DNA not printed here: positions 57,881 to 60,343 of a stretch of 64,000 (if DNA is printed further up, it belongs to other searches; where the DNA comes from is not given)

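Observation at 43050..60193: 17-kb operon-like locus: FlaJ/TadC-type platform gene plus eleven pilin-leader genes carrying disulfide-rich enzyme/adhesin modules, with no ATPase or prepilin peptidase in cis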

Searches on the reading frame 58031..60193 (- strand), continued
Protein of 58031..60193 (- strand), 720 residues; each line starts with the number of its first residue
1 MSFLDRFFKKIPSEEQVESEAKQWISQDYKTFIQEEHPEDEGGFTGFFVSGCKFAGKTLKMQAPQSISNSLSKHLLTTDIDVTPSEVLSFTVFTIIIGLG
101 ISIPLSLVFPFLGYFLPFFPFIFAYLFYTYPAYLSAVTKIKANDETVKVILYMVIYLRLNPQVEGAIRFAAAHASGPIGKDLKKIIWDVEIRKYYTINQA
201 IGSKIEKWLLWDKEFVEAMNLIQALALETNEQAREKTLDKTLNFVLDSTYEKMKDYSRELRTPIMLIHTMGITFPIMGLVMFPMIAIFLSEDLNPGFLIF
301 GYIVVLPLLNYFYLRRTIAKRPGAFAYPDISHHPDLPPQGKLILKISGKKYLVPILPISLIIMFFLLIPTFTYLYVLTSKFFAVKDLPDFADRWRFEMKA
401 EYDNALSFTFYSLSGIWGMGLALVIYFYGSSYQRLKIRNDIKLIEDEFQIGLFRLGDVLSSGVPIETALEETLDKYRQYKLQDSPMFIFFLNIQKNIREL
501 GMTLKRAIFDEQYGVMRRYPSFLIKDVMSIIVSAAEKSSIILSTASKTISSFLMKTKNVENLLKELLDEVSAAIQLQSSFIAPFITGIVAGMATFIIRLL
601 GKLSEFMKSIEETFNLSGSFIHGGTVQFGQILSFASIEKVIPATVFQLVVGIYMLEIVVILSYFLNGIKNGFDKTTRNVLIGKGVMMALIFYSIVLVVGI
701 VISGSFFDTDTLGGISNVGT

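Call 25: search_solved_structures(query=A1, max_evalue=1, show_alignments=1)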
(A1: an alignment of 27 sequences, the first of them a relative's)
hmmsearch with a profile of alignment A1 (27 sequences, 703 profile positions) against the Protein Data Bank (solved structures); distinct sequences matched with E-value up to 1: 2.
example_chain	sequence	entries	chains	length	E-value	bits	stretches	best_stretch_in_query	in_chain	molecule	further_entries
1tzt_A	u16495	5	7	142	0.034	15.6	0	449-488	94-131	N utilization substance protein B homolog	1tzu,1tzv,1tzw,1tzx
3faw_A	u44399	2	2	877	0.91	10.9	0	290-337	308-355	Reticulocyte binding protein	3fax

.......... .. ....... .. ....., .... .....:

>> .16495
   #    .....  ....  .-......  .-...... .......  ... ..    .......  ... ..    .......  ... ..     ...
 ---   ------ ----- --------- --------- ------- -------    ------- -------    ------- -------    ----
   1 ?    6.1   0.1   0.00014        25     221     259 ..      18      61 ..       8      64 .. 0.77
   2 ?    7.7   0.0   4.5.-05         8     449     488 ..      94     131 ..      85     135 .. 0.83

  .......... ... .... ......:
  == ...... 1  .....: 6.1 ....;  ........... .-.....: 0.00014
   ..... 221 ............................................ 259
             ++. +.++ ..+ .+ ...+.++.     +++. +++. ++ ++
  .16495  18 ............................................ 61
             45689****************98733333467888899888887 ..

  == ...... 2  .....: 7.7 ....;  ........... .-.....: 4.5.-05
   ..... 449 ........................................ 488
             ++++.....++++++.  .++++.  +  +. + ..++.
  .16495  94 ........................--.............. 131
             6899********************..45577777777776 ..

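Call 26: search_protein_families(library=pfam, alignment_id=A1, max_evalue=0.01)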
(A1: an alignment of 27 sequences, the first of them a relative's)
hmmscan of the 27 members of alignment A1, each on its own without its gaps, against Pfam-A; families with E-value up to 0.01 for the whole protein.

A. member 1, P0001 (720 aa): 1 family
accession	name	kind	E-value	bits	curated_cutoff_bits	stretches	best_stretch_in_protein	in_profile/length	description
PF00482.28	T2SSF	-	0.0066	16.9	25.2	0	152-283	4-125/125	Type II secretion system (T2SS), protein F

B. families by the number of members that match (of 27 scanned): 6 families
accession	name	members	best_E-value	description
PF00482.28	T2SSF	13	3.4e-08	Type II secretion system (T2SS), protein F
PF20572.3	DUF6781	2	3.1e-05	Family of unknown function (DUF6781)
PF09843.14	DUF2070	1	0.0017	Predicted membrane protein (DUF2070)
PF10755.14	DUF2585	1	0.0052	Protein of unknown function (DUF2585)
PF08636.15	Pkr1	1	0.0074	ER protein Pkr1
PF03081.22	Exo70_C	1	0.0096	Exo70 exocyst complex subunit C-terminal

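Call 43: find_related_loci(query=A3, collection=genome_contigs, flank=10000)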
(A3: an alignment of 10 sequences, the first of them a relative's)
Query A3 (720 aa) in genome_contigs; peptide patterns used: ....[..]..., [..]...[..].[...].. (x = any residue, [..] = any of these).
216 stretches matched a pattern; 40 encode a relative of the query (tblastn E <= 1e-3); 40 distinct loci.
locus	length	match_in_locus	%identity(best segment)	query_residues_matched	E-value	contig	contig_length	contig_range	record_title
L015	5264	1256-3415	82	1-720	0e+0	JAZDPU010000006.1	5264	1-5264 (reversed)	MAG: Candidatus Aenigmatarchaeota archaeon isolate MEGAHIT-group-0.859 k141_17083182, whole genome shotgun sequence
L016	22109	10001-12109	54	15-715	0e+0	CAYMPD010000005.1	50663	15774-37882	MAG TPA_asm: uncultured archaeon isolate binchicken_co17_215 genome assembly, contig: NODE_2060_length_50663_cov_6.85188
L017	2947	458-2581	55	1-714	0e+0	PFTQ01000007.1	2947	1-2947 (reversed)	MAG: Candidatus Aenigmarchaeota archaeon CG_4_9_14_3_um_filter_37_18 CG_4_9_14_3_um_filter_150_scaffold_46154_c, whole g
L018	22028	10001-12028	54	1-683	0e+0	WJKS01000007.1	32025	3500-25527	MAG: Candidatus Aenigmatarchaeota archaeon isolate Bin_042 k141_371126, whole genome shotgun sequence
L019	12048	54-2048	52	52-715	0e+0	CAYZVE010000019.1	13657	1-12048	MAG TPA_asm: uncultured archaeon isolate binchicken_co387_541 genome assembly, contig: NODE_5493_length_13657_cov_13.416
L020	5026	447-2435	52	44-703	0e+0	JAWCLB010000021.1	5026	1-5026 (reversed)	MAG: Candidatus Aenigmatarchaeota archaeon isolate JZ-2_201705_bins_164 JZ-2_201705_bins_164_scaffold_21, whole genome s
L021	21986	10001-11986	50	43-703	0e+0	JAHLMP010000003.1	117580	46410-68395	MAG: Candidatus Aenigmatarchaeota archaeon isolate DRTY-6_2_bin_201 NODE_3_length_117580_cov_47.893, whole genome shotgu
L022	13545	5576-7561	50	43-703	0e+0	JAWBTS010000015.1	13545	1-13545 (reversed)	MAG: Candidatus Aenigmatarchaeota archaeon isolate JZ-1_201709_bins_49 JZ-1_201709_bins_49_scaffold_15, whole genome sho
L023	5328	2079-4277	40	6-700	0e+0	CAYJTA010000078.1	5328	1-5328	MAG TPA_asm: uncultured archaeon isolate ERP125453_co1_278 genome assembly, contig: NODE_20699_length_5328_cov_4.695619,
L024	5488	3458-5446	43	18-670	0e+0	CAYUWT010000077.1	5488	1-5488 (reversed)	MAG TPA_asm: uncultured archaeon isolate binchicken_co21_273 genome assembly, contig: NODE_18850_length_5488_cov_6.09368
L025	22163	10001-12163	41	18-700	0e+0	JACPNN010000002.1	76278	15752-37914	MAG: Candidatus Aenigmatarchaeota archaeon isolate NC_groundwater_576_Ag_S-0.2um_47_17 S36_SO-2_scaffold_133787, whole g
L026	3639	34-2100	39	18-702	9e-170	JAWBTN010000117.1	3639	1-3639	MAG: Candidatus Aenigmatarchaeota archaeon isolate JZ-1_201709_bins_39 JZ-1_201709_bins_39_scaffold_117, whole genome sh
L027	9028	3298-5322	39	18-702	2e-158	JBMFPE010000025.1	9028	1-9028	MAG: Candidatus Aenigmatarchaeota archaeon isolate KM4338-55 NODE_25_length_9028_cov_2.380628, whole genome shotgun sequ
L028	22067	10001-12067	39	18-702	2e-162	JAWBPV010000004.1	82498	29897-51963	MAG: Candidatus Aenigmatarchaeota archaeon isolate JZ-1_201705_bins_109 JZ-1_201705_bins_109_scaffold_4, whole genome sh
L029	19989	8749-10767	40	20-702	3e-157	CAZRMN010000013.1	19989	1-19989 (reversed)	MAG TPA_asm: uncultured archaeon isolate binchicken_co6_549 genome assembly, contig: NODE_2663_length_19989_cov_7.538226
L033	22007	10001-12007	39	24-702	2e-154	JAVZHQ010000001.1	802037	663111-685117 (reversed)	MAG: Candidatus Aenigmatarchaeota archaeon isolate DRTY-6_201808_bins_93 DRTY-6_201808_bins_93_scaffold_1, whole genome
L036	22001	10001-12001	40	24-702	6e-157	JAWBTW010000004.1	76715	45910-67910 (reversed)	MAG: Candidatus Aenigmatarchaeota archaeon isolate JZ-1_201709_bins_53 JZ-1_201709_bins_53_scaffold_4, whole genome shot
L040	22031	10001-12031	38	17-700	2e-148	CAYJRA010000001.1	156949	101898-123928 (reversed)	MAG TPA_asm: uncultured archaeon isolate ERP125453_co1_246 genome assembly, contig: NODE_28_length_156949_cov_9.598468,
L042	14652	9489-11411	37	52-689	2e-131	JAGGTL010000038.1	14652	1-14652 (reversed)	MAG: Candidatus Aenigmatarchaeota archaeon isolate AUK047 PB_MBMC_001_c_000000000012, whole genome shotgun sequence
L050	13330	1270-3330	29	4-702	7e-89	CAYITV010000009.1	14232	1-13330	MAG TPA_asm: Candidatus Woesearchaeota archaeon isolate ERP119705_co6_1075 genome assembly, contig: NODE_5153_length_142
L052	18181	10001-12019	36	26-702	2e-137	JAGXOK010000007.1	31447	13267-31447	Candidatus Aenigmarchaeota archaeon LH_S6 NODE_7_length_31447_cov_18.508091, whole genome shotgun sequence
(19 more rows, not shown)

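Call 47: search_protein_families(library=pfam, max_evalue=0.01, proteins=[L042:11582-12529:-, L052:13903-14868:-, L050:3561-4298:+, L028:6289-7305:+, L028:9037-9948:+, L008:2904-3773:+, L033:20572-21477:+, L036:7335-8150:-, L040:18229-18837:-, L014:5463-6056:-])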
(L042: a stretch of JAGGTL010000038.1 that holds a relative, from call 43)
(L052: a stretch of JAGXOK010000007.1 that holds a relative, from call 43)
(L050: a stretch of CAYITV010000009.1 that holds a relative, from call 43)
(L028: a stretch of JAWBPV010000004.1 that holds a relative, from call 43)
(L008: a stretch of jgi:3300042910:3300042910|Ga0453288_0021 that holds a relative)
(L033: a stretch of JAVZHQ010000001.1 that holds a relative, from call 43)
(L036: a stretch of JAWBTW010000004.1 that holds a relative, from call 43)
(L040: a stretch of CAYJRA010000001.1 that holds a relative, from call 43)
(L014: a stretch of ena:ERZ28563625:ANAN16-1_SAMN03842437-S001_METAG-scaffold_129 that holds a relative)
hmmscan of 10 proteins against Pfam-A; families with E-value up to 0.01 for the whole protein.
L042:11582-12529:- (315 aa): 0 families

L052:13903-14868:- (321 aa): 1 family
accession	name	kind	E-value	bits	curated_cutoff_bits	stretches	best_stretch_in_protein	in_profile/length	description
PF01529.25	DHHC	-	0.008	16.7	28.7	1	58-145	44-131/133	DHHC palmitoyltransferase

L050:3561-4298:+ (245 aa): 1 family
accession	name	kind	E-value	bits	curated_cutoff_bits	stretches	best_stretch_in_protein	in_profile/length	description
PF07331.16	TctB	-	0.0087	16.7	29.1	0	99-230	4-126/137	Tripartite tricarboxylate transporter TctB family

L028:6289-7305:+ (338 aa): 0 families

L028:9037-9948:+ (303 aa): 0 families

L008:2904-3773:+ (289 aa): 0 families

L033:20572-21477:+ (301 aa): 1 family
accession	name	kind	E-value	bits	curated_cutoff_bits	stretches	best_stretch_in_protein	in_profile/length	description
PF10110.14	GPDPase_memb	-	7e-11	41.9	29.6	1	183-278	163-264/321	Membrane domain of glycerophosphoryl diester phosphodiesterase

L036:7335-8150:- (271 aa): 0 families

L040:18229-18837:- (202 aa): 1 family
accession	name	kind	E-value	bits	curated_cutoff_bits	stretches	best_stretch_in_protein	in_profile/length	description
PF01066.26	CDP-OH_P_transf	-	1.7e-07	32.2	22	1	57-154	6-95/152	CDP-alcohol phosphatidyltransferase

L014:5463-6056:- (197 aa): 1 family
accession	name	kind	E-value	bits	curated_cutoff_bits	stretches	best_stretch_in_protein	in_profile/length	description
PF12627.12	PolyA_pol_RNAbd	-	0.0061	16.7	22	0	5-25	40-60/64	Probable RNA and SrmB- binding site of polymerase A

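Call 48: search_protein_families(library=ncbifam, max_evalue=0.01, proteins=[L014:10001-12247:+, L014:12252-14375:+, window:58031-60193:-])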
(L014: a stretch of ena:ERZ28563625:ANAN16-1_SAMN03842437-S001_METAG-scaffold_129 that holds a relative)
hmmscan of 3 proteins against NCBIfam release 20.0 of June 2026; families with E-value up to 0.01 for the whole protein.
L014:10001-12247:+ (748 aa): 16 families
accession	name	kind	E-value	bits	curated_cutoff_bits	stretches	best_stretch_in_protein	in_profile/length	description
TIGR03819.1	heli_sec_ATPase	hypoth_equivalog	9.8e-35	120.3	373.15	1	287-576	21-297/340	TadA family conjugal transfer-associated ATPase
NF058587.1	archaellum_moto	equivalog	8.1e-34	117.2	550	1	215-691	34-501/527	archaellum flagellar ATPase motor FlaI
TIGR02782.1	TrbB_P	equivalog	2.3e-16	60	304.55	1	376-578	65-254/303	P-type conjugative transfer ATPase TrbB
TIGR02788.1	VirB11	equivalog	3.4e-15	55.9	249.95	1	443-578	137-264/308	P-type DNA transfer ATPase VirB11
NF010469.0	PRK13894.1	subfamily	1.4e-13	50.9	508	1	377-577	79-265/320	conjugal transfer ATPase TrbB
NF053672.1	bindosome_BasE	exception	2.4e-12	46.4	1000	1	316-594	136-405/512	bindosome assembly system ATPase subunit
NF041000.1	ATPase_ComGA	equivalog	2e-11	43.4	300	1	398-590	82-255/267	competence type IV pilus ATPase ComGA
NF010475.0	PRK13900.1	equivalog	2.7e-10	39.8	389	1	447-585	157-293/333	type IV secretion system ATPase VirB11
TIGR01420.1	pilT_fam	subfamily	8.8e-10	38.3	319.1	1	453-578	125-241/343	PilT/PilU family type 4a pilus ATPase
NF010407.0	PRK13833.1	subfamily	1.3e-09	37.9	499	1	380-618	77-301/323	conjugal transfer protein TrbB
TIGR02533.1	type_II_gspE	equivalog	4.5e-08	32.2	630.25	1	453-585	246-364/486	type II secretion system ATPase GspE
NF010425.0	PRK13851.1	equivalog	4.4e-07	29.1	461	1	446-581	158-285/344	type IV secretion system protein VirB11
NF053534.1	T4PilAsmATPsTfpB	equivalog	1.3e-06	27.2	850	1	453-596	339-468/584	type IV pilus assembly ATPase TfpB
NF007755.0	PRK10436.1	equivalog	2.3e-06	26.5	617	1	453-583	222-338/465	type II secretion system protein GspE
TIGR02538.1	type_IV_pilB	equivalog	6e-06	25.1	675.65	1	453-590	319-442/564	type IV-A pilus assembly ATPase PilB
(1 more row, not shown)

L014:12252-14375:+ (707 aa): 0 families

window:58031-60193:- (720 aa): 0 families

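Call 70: find_encoding_contigs(protein=P0174, flank=10000, max_places=1)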
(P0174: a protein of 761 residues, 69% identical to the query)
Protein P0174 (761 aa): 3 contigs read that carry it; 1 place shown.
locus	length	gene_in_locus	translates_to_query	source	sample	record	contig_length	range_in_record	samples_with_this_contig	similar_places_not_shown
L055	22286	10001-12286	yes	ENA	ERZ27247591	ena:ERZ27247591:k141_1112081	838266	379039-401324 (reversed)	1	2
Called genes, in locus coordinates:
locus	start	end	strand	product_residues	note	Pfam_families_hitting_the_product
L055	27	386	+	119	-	PF01035:DNA_binding_1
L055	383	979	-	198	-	PF01300:Sua5_yciO_yrdC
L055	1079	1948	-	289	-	PF25133:TYW2_N_2, PF02005:TRM, PF02475:TRM5-TYW2_MTfase, PF09445:Methyltransf_15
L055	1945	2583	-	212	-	PF00481:PP2C (faint)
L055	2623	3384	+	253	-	PF00590:TP_methylase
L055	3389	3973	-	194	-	-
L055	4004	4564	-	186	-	-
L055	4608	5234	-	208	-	-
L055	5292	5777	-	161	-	-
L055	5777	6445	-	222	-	-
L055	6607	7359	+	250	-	-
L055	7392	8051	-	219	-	-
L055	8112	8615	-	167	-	-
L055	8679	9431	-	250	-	-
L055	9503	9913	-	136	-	-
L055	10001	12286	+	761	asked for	PF00437:T2SSE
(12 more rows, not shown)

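Call 80: predict_structure(alignment_id=A8)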
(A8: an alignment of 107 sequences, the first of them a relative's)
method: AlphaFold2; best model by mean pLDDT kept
length: 720 residues; sequences in the alignment: 107
mean_pLDDT: 80.8   pTM: 0.75
mean pLDDT of the five models: 80.8, 80.6, 80.1, 79.0, 78.0
residues with pLDDT >= 90: 160; 70-90: 459; 50-70: 68; < 50: 33
segments of 3 or more residues with pLDDT < 50: 1-3, 7-10, 24-26, 36-41, 618-620, 711-720
pLDDT, mean of each block of 10 residues (from residue 1): 46 55 49 51 78 92 90 84 92 94 88 83 90 82 80 80 85 81 87 86 87 88 85 84 81 74 73 77 75 78 85 78 64 78 86 92 94 90 86 80 83 95 93 86 86 88 89 93 90 91 89 84 79 80 76 75 77 86 90 81 71 59 55 59 87 92 85 86 95 93 75 40
secondary structure, 60 per line:
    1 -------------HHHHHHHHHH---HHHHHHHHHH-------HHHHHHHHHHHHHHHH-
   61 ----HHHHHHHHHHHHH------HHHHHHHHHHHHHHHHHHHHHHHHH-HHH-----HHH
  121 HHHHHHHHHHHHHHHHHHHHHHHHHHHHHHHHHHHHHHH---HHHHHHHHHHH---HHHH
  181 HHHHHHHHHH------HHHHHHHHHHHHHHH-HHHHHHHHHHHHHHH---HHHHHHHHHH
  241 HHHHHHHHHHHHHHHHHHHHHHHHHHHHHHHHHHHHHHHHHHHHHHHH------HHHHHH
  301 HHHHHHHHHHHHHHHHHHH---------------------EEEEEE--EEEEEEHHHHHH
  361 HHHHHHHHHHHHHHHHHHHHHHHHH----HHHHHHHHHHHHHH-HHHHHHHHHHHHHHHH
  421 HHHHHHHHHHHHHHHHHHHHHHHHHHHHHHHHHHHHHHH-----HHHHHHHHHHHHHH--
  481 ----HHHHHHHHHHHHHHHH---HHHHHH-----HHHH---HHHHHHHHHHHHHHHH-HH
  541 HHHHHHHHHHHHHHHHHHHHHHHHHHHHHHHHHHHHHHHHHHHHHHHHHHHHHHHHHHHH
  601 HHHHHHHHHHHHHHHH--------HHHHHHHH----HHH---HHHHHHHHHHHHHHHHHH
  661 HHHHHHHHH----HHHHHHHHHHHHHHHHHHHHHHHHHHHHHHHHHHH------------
elements in order (helices of 4 or more, strands of 3 or more residues): H14-23 H27-36 H44-59 H65-77 H84-108 H118-159 H163-173 H177-190 H197-211 H213-227 H231-288 H295-319 E341-346 E349-354 H355-385 H390-403 H405-459 H465-478 H485-500 H504-509 H515-518 H522-537 H539-616 H625-632 H643-669 H674-708
